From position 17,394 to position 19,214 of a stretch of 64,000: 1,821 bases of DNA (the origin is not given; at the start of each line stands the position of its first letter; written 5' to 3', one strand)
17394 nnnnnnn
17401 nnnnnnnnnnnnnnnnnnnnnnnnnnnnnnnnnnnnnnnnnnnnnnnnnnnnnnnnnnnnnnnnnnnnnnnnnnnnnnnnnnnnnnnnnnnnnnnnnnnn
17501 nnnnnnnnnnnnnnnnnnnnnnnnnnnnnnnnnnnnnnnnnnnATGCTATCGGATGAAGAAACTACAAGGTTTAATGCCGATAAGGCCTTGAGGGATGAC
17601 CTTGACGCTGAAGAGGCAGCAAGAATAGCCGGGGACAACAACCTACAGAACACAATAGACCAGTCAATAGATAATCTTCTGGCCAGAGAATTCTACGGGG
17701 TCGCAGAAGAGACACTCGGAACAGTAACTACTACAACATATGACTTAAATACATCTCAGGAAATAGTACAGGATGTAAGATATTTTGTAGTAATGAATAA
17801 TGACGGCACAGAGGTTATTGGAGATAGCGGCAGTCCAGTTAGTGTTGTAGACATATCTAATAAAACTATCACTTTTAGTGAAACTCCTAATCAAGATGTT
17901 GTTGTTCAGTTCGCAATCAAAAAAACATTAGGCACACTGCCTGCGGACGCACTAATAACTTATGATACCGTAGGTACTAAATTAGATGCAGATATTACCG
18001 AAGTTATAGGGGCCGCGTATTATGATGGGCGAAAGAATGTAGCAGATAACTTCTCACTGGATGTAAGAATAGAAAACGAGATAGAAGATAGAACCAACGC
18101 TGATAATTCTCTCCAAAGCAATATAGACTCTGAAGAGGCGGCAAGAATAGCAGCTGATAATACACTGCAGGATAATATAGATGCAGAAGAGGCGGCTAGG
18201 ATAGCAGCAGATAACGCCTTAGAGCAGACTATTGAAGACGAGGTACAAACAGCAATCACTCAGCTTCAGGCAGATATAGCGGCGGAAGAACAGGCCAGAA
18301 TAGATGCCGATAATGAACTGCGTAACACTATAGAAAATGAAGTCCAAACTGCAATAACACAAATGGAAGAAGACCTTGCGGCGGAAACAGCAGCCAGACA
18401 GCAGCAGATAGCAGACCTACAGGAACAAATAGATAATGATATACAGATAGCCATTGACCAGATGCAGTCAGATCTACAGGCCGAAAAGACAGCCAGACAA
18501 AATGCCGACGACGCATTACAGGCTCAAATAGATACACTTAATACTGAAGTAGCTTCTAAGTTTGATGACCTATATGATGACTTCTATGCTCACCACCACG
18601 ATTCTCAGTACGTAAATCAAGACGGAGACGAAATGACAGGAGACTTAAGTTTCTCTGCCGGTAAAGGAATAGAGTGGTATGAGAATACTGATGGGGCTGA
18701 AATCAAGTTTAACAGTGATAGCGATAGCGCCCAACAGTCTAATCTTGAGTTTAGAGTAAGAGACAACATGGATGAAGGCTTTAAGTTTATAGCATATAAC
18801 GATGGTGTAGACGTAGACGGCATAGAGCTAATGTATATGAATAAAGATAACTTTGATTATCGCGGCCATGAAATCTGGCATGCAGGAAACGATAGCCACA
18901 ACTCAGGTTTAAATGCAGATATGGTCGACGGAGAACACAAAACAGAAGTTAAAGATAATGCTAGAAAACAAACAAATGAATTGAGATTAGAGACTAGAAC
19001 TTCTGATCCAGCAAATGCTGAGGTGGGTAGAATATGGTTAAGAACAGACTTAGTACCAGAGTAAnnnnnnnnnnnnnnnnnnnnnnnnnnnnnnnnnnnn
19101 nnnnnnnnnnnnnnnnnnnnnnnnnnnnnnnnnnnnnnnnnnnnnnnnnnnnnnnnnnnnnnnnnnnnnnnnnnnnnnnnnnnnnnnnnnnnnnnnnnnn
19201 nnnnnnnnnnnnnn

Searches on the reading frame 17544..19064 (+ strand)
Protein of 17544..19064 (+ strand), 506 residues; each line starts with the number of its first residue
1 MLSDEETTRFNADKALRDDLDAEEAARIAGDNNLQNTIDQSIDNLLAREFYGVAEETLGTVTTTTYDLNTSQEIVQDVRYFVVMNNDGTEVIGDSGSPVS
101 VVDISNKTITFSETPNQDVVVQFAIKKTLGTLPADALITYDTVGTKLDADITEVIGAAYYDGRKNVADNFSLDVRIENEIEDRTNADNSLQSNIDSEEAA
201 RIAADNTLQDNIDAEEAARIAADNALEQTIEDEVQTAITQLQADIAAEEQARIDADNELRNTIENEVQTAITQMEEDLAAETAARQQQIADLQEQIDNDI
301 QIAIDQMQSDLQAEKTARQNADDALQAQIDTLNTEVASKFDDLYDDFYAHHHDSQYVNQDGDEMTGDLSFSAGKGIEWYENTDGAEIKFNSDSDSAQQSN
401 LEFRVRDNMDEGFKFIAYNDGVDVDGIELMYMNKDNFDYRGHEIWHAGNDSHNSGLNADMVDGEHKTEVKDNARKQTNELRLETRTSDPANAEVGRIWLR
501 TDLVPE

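Call 7: search_protein_families(library=pfam, proteins=[window:17544-19064:+], max_evalue=0.1)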
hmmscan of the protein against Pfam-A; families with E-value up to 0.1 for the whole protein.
window:17544-19064:+ (506 aa): 1 family
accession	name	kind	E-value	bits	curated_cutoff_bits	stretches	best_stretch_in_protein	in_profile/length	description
PF06705.16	SF-assemblin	-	0.0096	15.7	30.6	0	234-335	39-143/247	SF-assemblin/beta giardin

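Call 8: search_protein_families(library=phrogs, proteins=[window:17544-19064:+], max_evalue=0.01)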
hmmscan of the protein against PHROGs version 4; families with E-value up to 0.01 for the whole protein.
window:17544-19064:+ (506 aa): 4 families
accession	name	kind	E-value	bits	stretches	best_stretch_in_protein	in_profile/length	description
phrog_19567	-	tail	2.5e-09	36.8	1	356-449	754-845/1379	tail fiber protein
phrog_2589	-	tail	1.3e-05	22.8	1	177-351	820-1009/3686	tail protein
phrog_18671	-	unknown function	0.00026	22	0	15-41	109-135/197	-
phrog_25563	-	unknown function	0.0038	16.7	1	290-472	293-486/777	-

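Call 23: search_protein_families(library=ncbifam, proteins=[window:17544-19064:+], max_evalue=0.1)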
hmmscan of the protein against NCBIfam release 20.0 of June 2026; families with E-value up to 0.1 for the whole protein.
window:17544-19064:+ (506 aa): 1 family
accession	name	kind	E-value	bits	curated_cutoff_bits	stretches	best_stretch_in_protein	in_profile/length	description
NF045780.1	TrlF_fam_ATP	equivalog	0.0011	17.8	350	1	176-426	507-771/944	TrlF family AAA-like ATPase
